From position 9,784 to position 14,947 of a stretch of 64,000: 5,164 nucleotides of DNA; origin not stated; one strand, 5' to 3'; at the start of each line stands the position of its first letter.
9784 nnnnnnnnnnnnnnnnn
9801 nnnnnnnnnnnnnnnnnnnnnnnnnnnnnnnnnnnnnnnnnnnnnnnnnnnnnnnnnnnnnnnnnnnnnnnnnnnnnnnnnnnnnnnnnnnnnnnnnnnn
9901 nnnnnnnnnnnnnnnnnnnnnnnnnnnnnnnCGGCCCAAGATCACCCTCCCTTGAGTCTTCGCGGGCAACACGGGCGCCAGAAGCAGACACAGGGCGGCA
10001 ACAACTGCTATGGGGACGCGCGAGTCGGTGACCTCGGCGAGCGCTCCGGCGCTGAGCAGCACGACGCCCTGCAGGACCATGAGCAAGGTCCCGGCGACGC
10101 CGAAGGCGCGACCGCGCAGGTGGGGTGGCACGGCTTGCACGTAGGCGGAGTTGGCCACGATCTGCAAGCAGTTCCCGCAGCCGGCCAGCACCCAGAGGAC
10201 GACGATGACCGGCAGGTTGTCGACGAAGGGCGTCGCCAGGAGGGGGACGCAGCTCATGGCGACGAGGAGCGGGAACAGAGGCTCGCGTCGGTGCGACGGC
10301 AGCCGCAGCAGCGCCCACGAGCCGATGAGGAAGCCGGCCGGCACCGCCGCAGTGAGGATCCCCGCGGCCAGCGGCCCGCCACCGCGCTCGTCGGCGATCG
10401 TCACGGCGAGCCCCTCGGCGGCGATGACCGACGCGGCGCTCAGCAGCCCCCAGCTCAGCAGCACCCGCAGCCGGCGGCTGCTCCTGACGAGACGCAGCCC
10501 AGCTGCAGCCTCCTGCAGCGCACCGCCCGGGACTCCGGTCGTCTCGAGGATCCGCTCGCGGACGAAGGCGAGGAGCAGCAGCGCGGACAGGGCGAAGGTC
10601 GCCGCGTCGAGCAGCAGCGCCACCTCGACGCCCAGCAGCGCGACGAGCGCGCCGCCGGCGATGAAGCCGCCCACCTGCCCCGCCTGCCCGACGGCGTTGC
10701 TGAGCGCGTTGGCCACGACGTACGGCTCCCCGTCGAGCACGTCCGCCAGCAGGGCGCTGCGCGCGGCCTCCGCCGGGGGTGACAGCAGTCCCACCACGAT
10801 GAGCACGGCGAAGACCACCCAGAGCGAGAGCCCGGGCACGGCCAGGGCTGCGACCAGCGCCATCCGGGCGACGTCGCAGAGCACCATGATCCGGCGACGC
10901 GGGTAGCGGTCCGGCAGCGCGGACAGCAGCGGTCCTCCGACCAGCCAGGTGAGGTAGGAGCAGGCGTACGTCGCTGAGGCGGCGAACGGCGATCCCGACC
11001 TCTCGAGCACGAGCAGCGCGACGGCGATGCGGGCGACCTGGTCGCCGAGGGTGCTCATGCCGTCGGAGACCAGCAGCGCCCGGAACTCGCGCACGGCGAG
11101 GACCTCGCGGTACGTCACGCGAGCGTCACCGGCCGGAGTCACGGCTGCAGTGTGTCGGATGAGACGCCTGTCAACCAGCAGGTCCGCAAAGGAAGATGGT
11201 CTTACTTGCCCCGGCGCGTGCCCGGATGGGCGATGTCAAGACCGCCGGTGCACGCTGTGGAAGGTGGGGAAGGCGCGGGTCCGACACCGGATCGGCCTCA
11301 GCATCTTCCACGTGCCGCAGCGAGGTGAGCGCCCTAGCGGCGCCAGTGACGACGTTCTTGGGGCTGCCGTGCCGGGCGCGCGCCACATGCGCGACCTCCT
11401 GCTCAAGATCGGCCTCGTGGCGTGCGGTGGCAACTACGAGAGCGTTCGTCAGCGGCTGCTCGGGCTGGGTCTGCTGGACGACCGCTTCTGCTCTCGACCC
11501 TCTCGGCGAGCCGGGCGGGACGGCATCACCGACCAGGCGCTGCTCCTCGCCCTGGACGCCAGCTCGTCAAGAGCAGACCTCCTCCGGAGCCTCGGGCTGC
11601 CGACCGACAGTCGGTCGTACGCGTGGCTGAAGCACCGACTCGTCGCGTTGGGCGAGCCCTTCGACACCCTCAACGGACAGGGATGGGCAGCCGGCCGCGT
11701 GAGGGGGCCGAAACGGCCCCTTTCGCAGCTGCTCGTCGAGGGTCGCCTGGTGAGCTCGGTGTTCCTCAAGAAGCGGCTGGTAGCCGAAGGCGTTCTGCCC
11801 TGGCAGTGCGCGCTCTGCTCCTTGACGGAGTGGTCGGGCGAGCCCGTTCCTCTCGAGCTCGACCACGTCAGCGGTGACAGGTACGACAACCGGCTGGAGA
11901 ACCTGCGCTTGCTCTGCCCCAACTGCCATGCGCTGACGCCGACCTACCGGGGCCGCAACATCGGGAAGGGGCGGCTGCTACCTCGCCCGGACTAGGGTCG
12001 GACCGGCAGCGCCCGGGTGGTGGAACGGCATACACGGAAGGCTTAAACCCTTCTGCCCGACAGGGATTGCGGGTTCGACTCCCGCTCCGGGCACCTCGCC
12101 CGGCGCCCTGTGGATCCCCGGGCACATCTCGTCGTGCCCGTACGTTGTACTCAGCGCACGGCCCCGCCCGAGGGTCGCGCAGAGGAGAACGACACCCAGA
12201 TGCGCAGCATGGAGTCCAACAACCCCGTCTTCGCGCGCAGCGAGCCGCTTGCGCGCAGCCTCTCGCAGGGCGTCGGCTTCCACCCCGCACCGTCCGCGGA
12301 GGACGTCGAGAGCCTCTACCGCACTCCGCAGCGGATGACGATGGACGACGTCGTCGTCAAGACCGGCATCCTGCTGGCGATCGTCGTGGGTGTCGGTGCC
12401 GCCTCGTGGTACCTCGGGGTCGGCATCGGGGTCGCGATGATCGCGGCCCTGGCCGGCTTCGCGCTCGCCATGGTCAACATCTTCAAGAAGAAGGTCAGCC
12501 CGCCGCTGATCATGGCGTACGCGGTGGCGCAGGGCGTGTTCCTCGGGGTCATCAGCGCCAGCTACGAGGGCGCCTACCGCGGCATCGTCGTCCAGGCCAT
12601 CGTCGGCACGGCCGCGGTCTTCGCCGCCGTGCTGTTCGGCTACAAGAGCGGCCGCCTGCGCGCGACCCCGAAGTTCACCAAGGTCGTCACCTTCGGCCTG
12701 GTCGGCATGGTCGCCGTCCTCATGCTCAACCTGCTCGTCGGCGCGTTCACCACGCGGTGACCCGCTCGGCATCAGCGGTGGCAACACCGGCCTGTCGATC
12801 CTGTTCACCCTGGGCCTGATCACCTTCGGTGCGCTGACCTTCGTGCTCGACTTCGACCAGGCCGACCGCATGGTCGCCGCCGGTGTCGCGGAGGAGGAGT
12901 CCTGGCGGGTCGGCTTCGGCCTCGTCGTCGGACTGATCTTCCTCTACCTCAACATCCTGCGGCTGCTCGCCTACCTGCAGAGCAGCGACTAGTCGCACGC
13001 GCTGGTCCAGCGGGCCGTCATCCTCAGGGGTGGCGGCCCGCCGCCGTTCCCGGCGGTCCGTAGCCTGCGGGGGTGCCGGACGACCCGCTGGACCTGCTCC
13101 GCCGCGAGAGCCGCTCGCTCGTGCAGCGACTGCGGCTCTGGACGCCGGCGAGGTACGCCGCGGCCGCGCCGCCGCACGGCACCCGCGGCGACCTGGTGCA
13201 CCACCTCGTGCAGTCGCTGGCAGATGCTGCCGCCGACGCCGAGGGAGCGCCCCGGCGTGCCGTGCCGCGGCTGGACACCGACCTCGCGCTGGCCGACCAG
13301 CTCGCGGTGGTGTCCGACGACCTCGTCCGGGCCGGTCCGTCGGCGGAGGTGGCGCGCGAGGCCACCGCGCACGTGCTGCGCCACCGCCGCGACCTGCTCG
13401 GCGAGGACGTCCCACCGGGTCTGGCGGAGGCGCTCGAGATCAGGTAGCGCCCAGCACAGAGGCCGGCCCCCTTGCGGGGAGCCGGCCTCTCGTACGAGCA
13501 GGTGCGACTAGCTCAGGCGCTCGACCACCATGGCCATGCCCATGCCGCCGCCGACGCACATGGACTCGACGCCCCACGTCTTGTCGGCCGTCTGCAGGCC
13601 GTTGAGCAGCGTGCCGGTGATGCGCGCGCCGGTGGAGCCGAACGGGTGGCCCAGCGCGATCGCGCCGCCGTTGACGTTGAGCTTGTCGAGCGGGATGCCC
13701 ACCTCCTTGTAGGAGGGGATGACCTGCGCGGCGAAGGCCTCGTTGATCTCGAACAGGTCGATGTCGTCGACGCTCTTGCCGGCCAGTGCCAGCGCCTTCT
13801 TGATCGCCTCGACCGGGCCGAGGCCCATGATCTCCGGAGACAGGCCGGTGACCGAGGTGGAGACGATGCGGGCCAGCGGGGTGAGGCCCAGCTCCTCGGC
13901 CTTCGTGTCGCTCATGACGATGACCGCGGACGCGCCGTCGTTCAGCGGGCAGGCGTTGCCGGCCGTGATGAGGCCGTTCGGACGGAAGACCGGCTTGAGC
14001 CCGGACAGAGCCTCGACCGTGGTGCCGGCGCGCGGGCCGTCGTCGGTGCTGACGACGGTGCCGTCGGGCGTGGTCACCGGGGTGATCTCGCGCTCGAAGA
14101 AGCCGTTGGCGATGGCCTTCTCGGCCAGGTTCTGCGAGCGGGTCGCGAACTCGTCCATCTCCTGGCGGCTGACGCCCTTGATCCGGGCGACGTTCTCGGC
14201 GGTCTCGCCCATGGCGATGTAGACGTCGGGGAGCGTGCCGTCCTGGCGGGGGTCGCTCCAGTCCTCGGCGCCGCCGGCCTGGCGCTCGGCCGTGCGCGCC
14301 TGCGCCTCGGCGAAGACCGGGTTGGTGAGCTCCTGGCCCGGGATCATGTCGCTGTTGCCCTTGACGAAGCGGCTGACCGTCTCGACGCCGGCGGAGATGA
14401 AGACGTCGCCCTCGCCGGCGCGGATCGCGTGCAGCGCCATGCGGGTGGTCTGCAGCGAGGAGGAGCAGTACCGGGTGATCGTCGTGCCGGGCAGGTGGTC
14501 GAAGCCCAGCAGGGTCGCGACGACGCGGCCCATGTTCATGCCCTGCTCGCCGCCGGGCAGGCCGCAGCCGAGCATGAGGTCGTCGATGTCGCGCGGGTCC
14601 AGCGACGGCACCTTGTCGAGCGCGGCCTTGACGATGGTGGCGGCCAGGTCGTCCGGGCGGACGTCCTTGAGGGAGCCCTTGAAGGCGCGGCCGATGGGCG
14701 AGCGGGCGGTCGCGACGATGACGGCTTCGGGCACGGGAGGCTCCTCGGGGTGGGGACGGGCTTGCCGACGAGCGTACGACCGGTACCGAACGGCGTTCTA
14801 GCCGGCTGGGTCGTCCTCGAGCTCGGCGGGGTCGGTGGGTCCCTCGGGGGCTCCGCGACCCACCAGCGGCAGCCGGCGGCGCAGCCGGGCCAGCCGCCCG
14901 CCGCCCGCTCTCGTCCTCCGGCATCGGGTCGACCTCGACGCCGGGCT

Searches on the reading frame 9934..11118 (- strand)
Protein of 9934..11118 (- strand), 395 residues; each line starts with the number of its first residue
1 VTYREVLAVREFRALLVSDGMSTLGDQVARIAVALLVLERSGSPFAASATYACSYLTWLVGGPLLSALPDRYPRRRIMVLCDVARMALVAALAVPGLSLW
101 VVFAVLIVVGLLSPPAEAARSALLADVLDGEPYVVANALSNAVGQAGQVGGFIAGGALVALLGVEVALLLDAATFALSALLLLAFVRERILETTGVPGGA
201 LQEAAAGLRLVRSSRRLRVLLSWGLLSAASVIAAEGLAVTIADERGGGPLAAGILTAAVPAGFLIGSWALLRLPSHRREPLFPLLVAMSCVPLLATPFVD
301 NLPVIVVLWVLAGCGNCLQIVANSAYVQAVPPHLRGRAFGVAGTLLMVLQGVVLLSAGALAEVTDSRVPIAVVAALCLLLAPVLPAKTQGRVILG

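Call 31: search_protein_families(library=pfam, proteins=[window:9934-11118:-], max_evalue=0.001)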
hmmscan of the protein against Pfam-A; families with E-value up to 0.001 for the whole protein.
window:9934-11118:- (395 aa): 2 families
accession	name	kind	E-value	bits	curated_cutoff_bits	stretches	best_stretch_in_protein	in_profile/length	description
PF07690.21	MFS_1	-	1.7e-30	106.6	33.4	2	21-345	7-338/347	Major Facilitator Superfamily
PF13347.12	MFS_2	-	1.2e-05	24.5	27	1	4-129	218-344/427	MFS/sugar transport protein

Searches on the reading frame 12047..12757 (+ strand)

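Call 31: search_protein_families(library=pfam, proteins=[window:12047-12757:+], max_evalue=0.001)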
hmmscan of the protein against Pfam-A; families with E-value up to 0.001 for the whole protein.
window:12047-12757:+ (237 aa): 2 families
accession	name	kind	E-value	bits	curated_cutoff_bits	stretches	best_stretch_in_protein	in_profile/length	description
PF12811.12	BaxI_1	-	3.4e-44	151.6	26.2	1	60-236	2-160/233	Bax inhibitor 1 like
PF01027.25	Bax1-I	-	4e-07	30.5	34.1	1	107-231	19-145/207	Inhibitor of apoptosis-promoting Bax1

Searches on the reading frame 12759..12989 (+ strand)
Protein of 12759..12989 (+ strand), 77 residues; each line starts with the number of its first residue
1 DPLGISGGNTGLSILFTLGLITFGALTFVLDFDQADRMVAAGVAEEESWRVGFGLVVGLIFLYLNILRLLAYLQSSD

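Call 32: search_protein_families(library=pfam, proteins=[window:12759-12989:+], max_evalue=0.001)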
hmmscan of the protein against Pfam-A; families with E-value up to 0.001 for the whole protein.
window:12759-12989:+ (77 aa): 1 family
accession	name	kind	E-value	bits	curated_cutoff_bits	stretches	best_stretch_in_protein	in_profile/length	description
PF12811.12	BaxI_1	-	6.5e-23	82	26.2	1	10-74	168-232/233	Bax inhibitor 1 like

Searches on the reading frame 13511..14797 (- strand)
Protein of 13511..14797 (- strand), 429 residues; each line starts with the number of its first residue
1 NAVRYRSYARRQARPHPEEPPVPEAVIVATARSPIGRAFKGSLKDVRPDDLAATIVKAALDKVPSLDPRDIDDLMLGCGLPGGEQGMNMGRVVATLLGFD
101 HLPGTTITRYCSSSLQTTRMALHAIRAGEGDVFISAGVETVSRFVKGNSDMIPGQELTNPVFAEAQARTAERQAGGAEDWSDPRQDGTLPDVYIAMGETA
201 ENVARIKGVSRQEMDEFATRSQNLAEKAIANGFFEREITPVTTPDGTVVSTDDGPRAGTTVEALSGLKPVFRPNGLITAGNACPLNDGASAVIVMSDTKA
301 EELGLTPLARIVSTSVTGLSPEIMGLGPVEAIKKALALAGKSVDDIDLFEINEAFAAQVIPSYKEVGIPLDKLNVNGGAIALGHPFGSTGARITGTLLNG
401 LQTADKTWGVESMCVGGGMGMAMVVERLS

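Call 32: search_protein_families(library=pfam, proteins=[window:13511-14797:-], max_evalue=0.001)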
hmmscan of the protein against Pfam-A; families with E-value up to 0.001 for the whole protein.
window:13511-14797:- (429 aa): 2 families
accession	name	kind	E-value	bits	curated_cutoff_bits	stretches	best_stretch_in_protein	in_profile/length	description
PF00108.29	Thiolase_N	-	2.2e-63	214.5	26.4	1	26-297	2-259/260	Thiolase, N-terminal domain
PF02803.24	Thiolase_C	-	4.5e-47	159.1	27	1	305-427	1-123/123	Thiolase, C-terminal domain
